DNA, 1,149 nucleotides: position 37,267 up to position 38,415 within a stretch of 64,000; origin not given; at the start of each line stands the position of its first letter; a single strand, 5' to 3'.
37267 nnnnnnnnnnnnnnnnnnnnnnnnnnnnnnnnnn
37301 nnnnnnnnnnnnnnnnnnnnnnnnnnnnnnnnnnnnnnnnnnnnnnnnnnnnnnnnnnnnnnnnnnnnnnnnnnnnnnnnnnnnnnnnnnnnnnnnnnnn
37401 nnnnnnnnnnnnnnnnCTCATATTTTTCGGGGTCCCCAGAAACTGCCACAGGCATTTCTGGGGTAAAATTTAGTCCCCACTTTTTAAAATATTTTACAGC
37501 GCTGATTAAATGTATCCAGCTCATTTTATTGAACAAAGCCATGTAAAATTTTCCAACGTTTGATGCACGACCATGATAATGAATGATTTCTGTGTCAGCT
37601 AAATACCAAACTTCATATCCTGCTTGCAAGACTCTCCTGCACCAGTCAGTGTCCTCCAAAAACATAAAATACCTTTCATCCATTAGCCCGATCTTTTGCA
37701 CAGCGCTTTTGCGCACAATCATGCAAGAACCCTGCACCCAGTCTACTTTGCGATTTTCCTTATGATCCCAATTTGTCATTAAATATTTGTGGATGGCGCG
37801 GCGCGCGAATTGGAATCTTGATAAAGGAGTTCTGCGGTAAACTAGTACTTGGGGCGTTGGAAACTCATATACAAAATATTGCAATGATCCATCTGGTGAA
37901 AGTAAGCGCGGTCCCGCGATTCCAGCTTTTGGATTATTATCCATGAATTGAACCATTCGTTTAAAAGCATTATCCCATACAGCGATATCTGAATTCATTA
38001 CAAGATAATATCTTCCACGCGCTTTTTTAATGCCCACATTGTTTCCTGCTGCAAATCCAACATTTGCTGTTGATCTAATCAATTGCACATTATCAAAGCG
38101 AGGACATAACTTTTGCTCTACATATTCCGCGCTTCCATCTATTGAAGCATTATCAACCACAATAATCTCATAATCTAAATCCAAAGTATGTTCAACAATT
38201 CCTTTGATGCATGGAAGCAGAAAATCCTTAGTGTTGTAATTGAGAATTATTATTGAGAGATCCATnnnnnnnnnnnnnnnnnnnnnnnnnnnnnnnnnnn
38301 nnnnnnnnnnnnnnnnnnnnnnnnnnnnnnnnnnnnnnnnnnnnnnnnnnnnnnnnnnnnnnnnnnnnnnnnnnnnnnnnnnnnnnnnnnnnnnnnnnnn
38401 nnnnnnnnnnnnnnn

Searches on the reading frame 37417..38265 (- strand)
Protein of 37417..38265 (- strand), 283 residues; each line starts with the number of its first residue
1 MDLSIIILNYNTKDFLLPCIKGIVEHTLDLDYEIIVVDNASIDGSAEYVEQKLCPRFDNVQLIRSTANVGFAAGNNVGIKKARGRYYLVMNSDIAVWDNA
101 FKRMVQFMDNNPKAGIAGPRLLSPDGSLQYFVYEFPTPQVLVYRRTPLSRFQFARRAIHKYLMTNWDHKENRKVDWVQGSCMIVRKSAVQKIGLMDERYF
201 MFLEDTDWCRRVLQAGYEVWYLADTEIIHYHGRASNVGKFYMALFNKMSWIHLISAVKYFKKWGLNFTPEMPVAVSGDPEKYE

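Call 52: search_protein_families(library=pfam, proteins=[window:37417-38265:-], max_evalue=0.0001)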
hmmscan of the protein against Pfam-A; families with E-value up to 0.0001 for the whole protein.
window:37417-38265:- (283 aa): 5 families
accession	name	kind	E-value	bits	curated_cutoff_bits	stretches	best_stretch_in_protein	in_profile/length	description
PF00535.33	Glycos_transf_2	-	8.9e-26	91.2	23.3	1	4-192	1-167/168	Glycosyl transferase family 2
PF13641.12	Glyco_tranf_2_3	-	8.2e-17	62.4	27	1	3-234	3-216/230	Glycosyltransferase like family 2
PF13632.12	Glyco_trans_2_3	-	6.5e-06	26.5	27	1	88-228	3-121/198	Glycosyl transferase family group 2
PF13712.12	Glyco_tranf_2_5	-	1.3e-05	25.4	27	1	38-231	8-191/210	Glycosyltransferase like family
PF13506.12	Glyco_transf_21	-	4.7e-05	23.4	21.7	0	78-225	25-150/174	Glycosyl transferase family 21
